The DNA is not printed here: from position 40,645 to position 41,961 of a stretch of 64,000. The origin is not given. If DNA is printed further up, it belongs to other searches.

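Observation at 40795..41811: Stand-alone Cap12/PycTIR-type TIR-like effector with no known signalling partner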

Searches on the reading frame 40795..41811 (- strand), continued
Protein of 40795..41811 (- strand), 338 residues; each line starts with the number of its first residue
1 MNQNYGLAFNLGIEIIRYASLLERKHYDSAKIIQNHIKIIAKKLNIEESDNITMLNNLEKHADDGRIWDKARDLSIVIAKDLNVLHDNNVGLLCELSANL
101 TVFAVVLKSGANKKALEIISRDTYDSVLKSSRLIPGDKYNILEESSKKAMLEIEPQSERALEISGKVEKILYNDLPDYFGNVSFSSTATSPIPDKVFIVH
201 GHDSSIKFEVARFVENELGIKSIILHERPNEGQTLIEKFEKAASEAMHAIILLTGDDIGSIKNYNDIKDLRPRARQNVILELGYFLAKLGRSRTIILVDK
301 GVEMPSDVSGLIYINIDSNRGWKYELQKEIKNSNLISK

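Call 44: predict_structure(alignment_id=A2)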
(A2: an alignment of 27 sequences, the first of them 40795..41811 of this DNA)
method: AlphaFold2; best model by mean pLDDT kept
length: 338 residues; sequences in the alignment: 27
mean_pLDDT: 89.6   pTM: 0.64
mean pLDDT of the five models: 89.6, 88.2, 86.7, 86.6, 85.3
residues with pLDDT >= 90: 236; 70-90: 85; 50-70: 10; < 50: 7
segments of 3 or more residues with pLDDT < 50: 187-191
pLDDT, mean of each block of 10 residues (from residue 1): 89 96 95 95 92 91 91 92 87 96 92 91 91 92 92 91 96 92 58 82 94 94 91 90 91 92 82 93 91 93 84 91 94 61
secondary structure, 60 per line:
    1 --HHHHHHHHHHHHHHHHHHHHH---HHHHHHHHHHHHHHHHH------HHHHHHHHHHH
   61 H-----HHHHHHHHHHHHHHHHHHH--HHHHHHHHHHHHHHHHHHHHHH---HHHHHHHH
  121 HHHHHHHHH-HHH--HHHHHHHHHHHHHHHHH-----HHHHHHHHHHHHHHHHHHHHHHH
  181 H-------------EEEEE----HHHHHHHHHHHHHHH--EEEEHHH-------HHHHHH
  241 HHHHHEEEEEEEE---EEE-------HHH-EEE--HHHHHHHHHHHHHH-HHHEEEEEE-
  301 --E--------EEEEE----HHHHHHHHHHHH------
elements in order: H3-23 H27-43 H50-61 H67-85 H88-109 H113-129 H136-152 H158-181 E195-199 H204-218 E221-224 H235-245 E246-253 E257-259 E271-273 H276-289 E294-299 E312-316 H321-332

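Call 47: search_solved_structures(query=window:40795-41811:-, max_evalue=1, show_alignments=2)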
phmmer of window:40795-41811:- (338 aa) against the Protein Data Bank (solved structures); distinct sequences matched with E-value up to 1: 3.
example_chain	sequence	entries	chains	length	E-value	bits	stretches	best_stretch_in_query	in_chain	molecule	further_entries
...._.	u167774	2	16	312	2.1e-05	27.1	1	237-332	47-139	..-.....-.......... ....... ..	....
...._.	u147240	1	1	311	0.00028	23.5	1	271-333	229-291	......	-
7un8_A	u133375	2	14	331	0.002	20.6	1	245-331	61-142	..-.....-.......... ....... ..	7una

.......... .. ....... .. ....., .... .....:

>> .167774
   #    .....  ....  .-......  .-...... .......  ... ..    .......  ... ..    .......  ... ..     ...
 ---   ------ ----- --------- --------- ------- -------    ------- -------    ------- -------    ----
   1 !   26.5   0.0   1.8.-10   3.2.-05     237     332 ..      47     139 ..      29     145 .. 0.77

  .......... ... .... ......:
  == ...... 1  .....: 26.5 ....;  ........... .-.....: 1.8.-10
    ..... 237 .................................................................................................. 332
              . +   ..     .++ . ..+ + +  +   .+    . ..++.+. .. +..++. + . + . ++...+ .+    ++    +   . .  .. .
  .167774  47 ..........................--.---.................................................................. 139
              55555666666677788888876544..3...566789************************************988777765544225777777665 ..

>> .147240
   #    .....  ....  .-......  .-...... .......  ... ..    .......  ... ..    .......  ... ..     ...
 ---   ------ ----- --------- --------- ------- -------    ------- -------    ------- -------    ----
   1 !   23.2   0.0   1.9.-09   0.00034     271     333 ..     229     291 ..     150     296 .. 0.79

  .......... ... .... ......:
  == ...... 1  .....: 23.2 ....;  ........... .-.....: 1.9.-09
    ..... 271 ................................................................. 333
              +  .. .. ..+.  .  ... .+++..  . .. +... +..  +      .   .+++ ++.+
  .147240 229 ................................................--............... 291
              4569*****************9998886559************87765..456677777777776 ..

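Call 50: fold_search(model_id=the predicted structure, library=pdb)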
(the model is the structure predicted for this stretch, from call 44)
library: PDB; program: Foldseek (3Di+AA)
matches with E <= 10: 396; with E <= 0.001: 10
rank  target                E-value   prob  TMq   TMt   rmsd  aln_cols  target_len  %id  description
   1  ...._D                3.1e-05  1.00  0.31  0.34   5.5       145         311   22  Cryo-EM structure of TIR-STING/c-di-GMP complex (released 2025-08-27)
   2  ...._B                5.1e-05  1.00  0.31  0.33   5.8       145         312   22  Cryo-EM structure of TIR-STING/c-di-GMP complex (released 2025-08-27)
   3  7un8_A                9.1e-05  1.00  0.34  0.39   2.6       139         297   16  SfSTING with c-di-GMP single fiber (released 2022-07-27)
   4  7un8_E                1.3e-04  1.00  0.34  0.39   2.1       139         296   16  SfSTING with c-di-GMP single fiber (released 2022-07-27)
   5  7un8_C                3.1e-04  1.00  0.34  0.38   2.6       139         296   16  SfSTING with c-di-GMP single fiber (released 2022-07-27)
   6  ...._A                4.0e-04  1.00  0.30  0.33   6.0       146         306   22  Cryo-EM structure of TIR-STING/c-di-GMP complex fiber (released 2025-08-27)
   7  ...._F                4.6e-04  1.00  0.31  0.34   6.0       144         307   24  Cryo-EM structure of TIR-STING/c-di-GMP complex fiber (released 2025-08-27)
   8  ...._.                4.8e-04  1.00  0.30  0.32   5.8       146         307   23  Cryo-EM structure of TIR-STING/c-di-GMP complex (released 2025-08-27)
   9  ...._C                7.6e-04  1.00  0.31  0.33   6.3       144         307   24  Cryo-EM structure of TIR-STING/c-di-GMP complex fiber (released 2025-08-27)
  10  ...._B                8.6e-04  1.00  0.33  0.36   5.7       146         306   23  Cryo-EM structure of TIR-STING/c-di-GMP complex fiber (released 2025-08-27)
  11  7fcc                  1.0e-02  1.00  0.30  0.61   5.6       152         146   14  IL-1RAcPb TIR domain (released 2022-07-20)
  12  8w8m_1A               2.6e-02  1.00  0.29  0.66   6.2       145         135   12  Cryo-EM structure of helical filament of MyD88 TIR (released 2024-09-04)
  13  8i87_C                2.6e-02  1.00  0.29  0.24   6.8       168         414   19  Cryo-EM structure of TIR-APAZ/Ago-gRNA-DNA complex (released 2023-07-19)
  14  6j7a_B                2.8e-02  0.35  0.17  0.09  21.9       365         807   10  Fusion protein of heme oxygenase-1 and NADPH cytochrome P450 reductase (17aa) (released 2019-04-10)
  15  8i87_G                3.0e-02  1.00  0.29  0.25   5.9       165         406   19  Cryo-EM structure of TIR-APAZ/Ago-gRNA-DNA complex (released 2023-07-19)
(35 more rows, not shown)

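Call 60: search_dna_similar(query=window:40795-41811:-, collection=phages, mode=protein, max_rows=15)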
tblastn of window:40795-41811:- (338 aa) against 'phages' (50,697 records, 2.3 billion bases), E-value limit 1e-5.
Records with a match: 5; places in all: 5; records where one place covers at least 80% of the query: 0.
Best place of each record, by identity: 60-80% 1; <60% 4.
By first word of the organism name: Escherichia 3; Salmonella 1; Bacteriophage 1.
By host as written in the record: Escherichia coli 3; Salmonella enterica subsp. enterica serovar Kentucky 1; - 1.
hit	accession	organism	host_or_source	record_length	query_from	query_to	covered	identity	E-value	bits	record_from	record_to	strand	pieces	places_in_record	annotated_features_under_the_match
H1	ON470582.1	Escherichia phage vB_EcoM-689R2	Escherichia coli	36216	120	335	64%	33.3%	3e-20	97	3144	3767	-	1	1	TIR-like domain-containing protein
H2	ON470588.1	Escherichia phage vB_EcoM-611R5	Escherichia coli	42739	120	335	64%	33.3%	3e-20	97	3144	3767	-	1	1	TIR-like domain-containing protein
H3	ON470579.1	Escherichia phage vB_EcoM-606R2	Escherichia coli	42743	120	335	64%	33.3%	3e-20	97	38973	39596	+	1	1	TIR-like domain-containing protein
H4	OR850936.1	Salmonella phage S.Kent 1-2-1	Salmonella enterica subsp. enterica ...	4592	194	335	42%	48.6%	7e-35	140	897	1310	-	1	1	record has no annotation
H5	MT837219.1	Bacteriophage sp.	human fecal samples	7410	196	239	13%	61.4%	7e-8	60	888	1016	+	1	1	record has no annotation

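Call 61: search_dna_similar(query=window:40795-41811:-, collection=plasmids, mode=protein, max_rows=25)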
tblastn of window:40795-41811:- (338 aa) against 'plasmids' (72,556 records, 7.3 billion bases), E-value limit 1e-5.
Records with a match: 1160; places in all: 1174; records where one place covers at least 80% of the query: 0.
Best place of each record, by identity: <60% 1160.
By first word of the organism name: Klebsiella 617; Escherichia 368; Salmonella 65; Enterobacter 23; Burkholderia 9; Pseudomonas 9; Bacillus 7; Rhizobium 6; Agrobacterium 6; Shigella 5; and 29 more.
By predicted mobility (MOB-suite, as given by PLSDB): conjugative 578; non-mobilizable 513; mobilizable 69.
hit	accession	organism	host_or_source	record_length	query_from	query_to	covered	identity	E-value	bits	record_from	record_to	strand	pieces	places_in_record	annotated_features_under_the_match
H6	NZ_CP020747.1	Bacillus mycoides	whole organism,soil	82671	166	333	50%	46.4%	5e-32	133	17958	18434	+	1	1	nucleotide-binding protein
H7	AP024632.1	Arthrobacter sp. NtRootA2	Nicotiana tabacum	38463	147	335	56%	41.1%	1e-36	147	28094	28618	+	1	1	hypothetical protein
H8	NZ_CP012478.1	Arthrobacter sp. ERGS1:01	single,stream water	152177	151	335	55%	41.1%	4e-39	154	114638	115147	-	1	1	nucleotide-binding protein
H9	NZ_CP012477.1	Arthrobacter sp. ERGS1:01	single,stream water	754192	151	335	55%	41.1%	4e-39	154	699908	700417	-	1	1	nucleotide-binding protein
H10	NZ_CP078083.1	Bacillus tropicus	Cell culture,soil sample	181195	182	333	45%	48.7%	9e-32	132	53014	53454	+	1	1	nucleotide-binding protein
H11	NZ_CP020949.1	Rhizobium sp. CIAT894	-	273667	173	335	48%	44.7%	7e-27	147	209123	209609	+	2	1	nucleotide-binding protein | TIR domain-containing protein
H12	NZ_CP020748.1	Bacillus mycoides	whole organism,soil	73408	142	333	57%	37.8%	2e-26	117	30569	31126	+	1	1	nucleotide-binding protein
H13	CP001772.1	Spirosoma linguale DSM 74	-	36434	185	331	43%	49.0%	9e-33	135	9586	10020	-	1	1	Nucleotide-binding protein, predicted, TIR-like protein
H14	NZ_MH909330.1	Leclercia adecarboxylata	Nanjing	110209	180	331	45%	47.4%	2e-30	129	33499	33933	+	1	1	nucleotide-binding protein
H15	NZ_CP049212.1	Agrobacterium rubi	Raspberry,cell culture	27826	191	335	43%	49.0%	1e-33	138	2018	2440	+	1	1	nucleotide-binding protein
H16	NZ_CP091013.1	Burkholderia cenocepacia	-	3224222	182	335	46%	46.1%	2e-33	137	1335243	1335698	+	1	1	none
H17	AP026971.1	Comamonadaceae bacterium OS-4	-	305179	156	334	53%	39.5%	1e-30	129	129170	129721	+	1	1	hypothetical protein (x2)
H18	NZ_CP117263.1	Rhizobium tumorigenes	Rubus sp.,pure bacterial culture,Aerial ...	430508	184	335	45%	46.5%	7e-33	136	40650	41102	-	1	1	nucleotide-binding protein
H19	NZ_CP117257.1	Rhizobium tumorigenes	Rubus sp.,pure bacterial culture,Aerial ...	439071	184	335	45%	46.5%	7e-33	136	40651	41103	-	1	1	nucleotide-binding protein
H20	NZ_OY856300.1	Escherichia coli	Homo sapiens,human urine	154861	180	334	45%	45.8%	8e-23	133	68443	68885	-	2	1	TIR domain-containing protein | nucleotide-binding protein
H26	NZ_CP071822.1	Klebsiella pneumoniae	Homo sapiens,feces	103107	180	331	45%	45.4%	1e-28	124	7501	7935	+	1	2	nucleotide-binding protein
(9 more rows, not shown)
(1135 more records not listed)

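Call 62: get_annotated_region(hit=H1, flank=4000)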
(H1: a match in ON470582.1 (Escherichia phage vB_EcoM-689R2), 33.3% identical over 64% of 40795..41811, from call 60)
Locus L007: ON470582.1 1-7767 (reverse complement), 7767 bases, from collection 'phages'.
description: Escherichia phage vB_EcoM-689R2, complete genome.
organism: Escherichia phage vB_EcoM-689R2 (NCBI taxid 2946089)
taxonomy: Viruses; Duplodnaviria; Heunggongvirae; Uroviricota; Caudoviricetes
host: Escherichia coli; source: -; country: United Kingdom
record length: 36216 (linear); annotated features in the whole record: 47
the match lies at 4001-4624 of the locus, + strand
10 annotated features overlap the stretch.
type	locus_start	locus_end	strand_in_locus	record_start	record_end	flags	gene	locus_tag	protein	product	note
CDS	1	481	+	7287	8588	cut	-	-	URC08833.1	uncharacterized protein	-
CDS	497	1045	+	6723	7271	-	-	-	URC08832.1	uncharacterized protein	-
CDS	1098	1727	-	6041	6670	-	-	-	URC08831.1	uncharacterized protein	-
CDS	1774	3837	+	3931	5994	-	-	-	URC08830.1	DNA polymerase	-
CDS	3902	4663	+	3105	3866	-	-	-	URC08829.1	TIR-like domain-containing protein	-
CDS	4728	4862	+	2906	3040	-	-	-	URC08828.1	hypothetical protein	FIG00643277: hypothetical protein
CDS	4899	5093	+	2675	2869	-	-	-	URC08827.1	hypothetical protein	-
CDS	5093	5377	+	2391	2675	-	-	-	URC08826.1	nuclease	-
CDS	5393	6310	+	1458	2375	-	-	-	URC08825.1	hypothetical protein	-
CDS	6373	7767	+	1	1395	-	-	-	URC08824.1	DNA helicase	-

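Call 63: get_annotated_region(hit=H26, flank=6000)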
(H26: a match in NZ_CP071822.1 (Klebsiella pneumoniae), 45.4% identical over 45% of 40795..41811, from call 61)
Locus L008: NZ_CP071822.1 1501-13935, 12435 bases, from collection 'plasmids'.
description: Klebsiella pneumoniae subsp. pneumoniae strain 90CM2 plasmid p90CM2-103k, complete sequence
organism: Klebsiella pneumoniae (NCBI taxid 72407)
taxonomy: Bacteria; Pseudomonadota; Gammaproteobacteria; Enterobacterales; Enterobacteriaceae; Klebsiella; Klebsiella pneumoniae
host: -; source: Homo sapiens,feces; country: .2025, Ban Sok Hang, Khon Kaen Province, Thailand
typing (MOB-suite, as given by PLSDB): conjugative; replicon IncI-gamma/K1; relaxase MOBP; mating-pair formation MPF_I
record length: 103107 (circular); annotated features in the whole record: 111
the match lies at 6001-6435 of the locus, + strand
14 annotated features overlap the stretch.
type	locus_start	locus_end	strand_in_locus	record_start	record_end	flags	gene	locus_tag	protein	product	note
CDS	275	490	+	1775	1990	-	-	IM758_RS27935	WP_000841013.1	hypothetical protein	-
CDS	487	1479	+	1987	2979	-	-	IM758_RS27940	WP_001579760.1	DUF6685 family protein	-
CDS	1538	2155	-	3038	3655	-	-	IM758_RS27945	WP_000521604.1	ProQ/FINO family protein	-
CDS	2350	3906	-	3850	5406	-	-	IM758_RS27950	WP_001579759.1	AAA family ATPase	-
CDS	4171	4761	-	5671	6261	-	-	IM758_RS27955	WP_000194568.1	hypothetical protein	-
CDS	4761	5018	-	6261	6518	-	-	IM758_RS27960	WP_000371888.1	hypothetical protein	-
CDS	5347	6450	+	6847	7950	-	-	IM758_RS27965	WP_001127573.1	nucleotide-binding protein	-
CDS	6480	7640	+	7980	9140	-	-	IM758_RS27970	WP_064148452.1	DUF4238 domain-containing protein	-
CDS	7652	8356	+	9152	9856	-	-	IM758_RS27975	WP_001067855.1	IS6-like element IS26 family transposase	GO:0006313 - DNA transposition [Evidence IEA]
CDS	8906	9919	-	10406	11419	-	intI1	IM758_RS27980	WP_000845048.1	class 1 integron integrase IntI1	-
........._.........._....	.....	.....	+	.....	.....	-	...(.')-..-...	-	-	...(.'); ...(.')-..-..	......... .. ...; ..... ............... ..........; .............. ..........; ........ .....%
CDS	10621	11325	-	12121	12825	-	-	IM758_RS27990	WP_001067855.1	IS6-like element IS26 family transposase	GO:0006313 - DNA transposition [Evidence IEA]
CDS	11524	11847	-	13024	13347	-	-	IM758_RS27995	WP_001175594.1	metalloregulator ArsR/SmtB family transcription factor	GO:0006355 - regulation of DNA-templated transcription [Evidence IEA]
CDS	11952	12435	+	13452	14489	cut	-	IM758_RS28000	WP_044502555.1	permease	-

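Call 67: find_encoding_contigs(protein=P0013, flank=8000, max_places=1)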
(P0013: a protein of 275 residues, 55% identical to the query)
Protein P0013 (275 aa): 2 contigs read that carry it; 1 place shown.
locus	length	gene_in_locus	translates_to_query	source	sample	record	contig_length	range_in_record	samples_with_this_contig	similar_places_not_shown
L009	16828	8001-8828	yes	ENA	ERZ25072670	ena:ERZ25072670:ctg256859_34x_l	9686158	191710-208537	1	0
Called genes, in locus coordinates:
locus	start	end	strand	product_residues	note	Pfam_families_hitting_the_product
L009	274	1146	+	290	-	-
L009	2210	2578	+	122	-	PF04241:DUF423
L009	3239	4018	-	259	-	PF13340:DUF4096, PF01609:DDE_Tnp_1, PF13612:DDE_Tnp_1_3 (weak), PF13586:DDE_Tnp_1_2 (weak)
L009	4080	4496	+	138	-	PF07883:Cupin_2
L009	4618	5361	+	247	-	PF03737:RraA-like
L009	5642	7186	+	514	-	PF00933:Glyco_hydro_3, PF01915:Glyco_hydro_3_C (weak)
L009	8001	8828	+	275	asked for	PF10137:CAP12-PCTIR_TIR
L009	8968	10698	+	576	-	PF02463:SMC_N (faint), PF13175:AAA_15, PF13476:AAA_23 (weak), PF13175:AAA_15, PF13304:AAA_21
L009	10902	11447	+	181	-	PF01288:HPPK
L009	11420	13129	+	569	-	PF13625:Helicase_C_3, PF04851:ResIII, PF16203:ERCC3_RAD25_C, PF00271:Helicase_C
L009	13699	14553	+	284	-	PF05721:PhyH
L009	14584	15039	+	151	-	PF00293:NUDIX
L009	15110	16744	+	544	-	PF02776:TPP_enzyme_N, PF00205:TPP_enzyme_M, PF02775:TPP_enzyme_C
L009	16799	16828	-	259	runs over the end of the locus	PF00977:His_biosynth, PF01207:Dus (faint)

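Call 68: find_encoding_contigs(protein=P0080, flank=8000, max_places=2)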
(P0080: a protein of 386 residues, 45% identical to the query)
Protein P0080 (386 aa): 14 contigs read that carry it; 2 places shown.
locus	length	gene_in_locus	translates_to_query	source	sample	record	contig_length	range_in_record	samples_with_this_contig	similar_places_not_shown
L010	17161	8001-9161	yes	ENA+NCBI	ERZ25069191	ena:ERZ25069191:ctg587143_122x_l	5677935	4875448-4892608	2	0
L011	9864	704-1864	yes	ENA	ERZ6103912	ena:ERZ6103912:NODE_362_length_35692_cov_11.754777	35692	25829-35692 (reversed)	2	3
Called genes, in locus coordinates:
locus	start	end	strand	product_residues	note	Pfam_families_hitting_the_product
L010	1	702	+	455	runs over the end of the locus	PF00919:UPF0004, PF04055:Radical_SAM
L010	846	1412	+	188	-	-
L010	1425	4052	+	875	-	PF01624:MutS_I, PF05188:MutS_II, PF05192:MutS_III, PF05190:MutS_IV, PF00488:MutS_V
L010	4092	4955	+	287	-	PF10137:CAP12-PCTIR_TIR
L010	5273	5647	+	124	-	-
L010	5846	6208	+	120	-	-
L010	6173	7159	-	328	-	PF01609:DDE_Tnp_1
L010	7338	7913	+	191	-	PF10137:CAP12-PCTIR_TIR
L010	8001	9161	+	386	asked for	PF10137:CAP12-PCTIR_TIR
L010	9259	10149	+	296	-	PF01555:N6_N4_Mtase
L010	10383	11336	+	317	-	-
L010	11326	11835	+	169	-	-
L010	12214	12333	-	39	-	-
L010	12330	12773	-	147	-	-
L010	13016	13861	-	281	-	PF05721:PhyH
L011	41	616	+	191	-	PF10137:CAP12-PCTIR_TIR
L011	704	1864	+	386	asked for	PF10137:CAP12-PCTIR_TIR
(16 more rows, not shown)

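Call 69: find_encoding_contigs(protein=P0082, flank=8000, max_places=1)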
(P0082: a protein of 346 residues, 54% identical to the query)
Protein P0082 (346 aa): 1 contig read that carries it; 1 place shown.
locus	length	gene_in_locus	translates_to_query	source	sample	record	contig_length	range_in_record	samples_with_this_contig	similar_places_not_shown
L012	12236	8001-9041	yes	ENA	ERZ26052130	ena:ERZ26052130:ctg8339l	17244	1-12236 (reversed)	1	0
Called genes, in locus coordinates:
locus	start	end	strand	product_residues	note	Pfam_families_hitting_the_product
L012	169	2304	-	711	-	PF13191:AAA_16 (faint)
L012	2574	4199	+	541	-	PF00005:ABC_tran, PF02463:SMC_N (faint), PF13304:AAA_21 (faint), PF12848:ABC_tran_Xtn, PF00005:ABC_tran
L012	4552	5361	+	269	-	PF02517:Rce1-like (weak)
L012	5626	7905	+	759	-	PF13229:Beta_helix, PF01839:FG-GAP (faint), PF13517:FG-GAP_3, PF18962:Por_Secre_tail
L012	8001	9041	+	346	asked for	PF10137:CAP12-PCTIR_TIR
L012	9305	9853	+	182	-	-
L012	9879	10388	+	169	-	PF00903:Glyoxalase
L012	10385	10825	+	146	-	PF01878:EVE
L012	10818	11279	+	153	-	PF22381:Staph_reg_Sar_Rot, PF22166:WHD_ArnR1, PF01047:MarR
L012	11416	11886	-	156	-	PF10504:DUF2452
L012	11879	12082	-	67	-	-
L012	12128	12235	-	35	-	?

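Call 70: find_encoding_contigs(protein=P0033, flank=8000, max_places=2)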
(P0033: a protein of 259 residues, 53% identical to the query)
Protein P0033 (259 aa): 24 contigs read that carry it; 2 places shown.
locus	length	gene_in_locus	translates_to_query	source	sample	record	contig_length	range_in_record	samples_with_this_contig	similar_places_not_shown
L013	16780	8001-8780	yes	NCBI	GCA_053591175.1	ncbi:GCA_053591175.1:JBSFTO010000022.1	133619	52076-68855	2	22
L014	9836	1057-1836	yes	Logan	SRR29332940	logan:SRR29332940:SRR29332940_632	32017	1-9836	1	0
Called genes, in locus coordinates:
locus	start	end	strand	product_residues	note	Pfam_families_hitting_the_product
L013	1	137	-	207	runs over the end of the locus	PF03713:DUF305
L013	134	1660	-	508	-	-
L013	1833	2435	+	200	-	PF00440:TetR_N, PF17925:TetR_C_20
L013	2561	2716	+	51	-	PF19626:DUF6131 (weak)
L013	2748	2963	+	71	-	-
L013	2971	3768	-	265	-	PF03707:MHYT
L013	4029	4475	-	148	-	PF10604:Polyketide_cyc2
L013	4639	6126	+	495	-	PF07690:MFS_1, PF00854:PTR2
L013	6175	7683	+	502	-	PF00324:AA_permease, PF13520:AA_permease_2, PF13906:AA_permease_C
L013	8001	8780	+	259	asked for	PF10137:CAP12-PCTIR_TIR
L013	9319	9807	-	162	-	-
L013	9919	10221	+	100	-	PF13560:HTH_31, PF01381:HTH_3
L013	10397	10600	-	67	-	-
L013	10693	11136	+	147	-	-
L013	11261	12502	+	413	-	-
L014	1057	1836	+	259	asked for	PF10137:CAP12-PCTIR_TIR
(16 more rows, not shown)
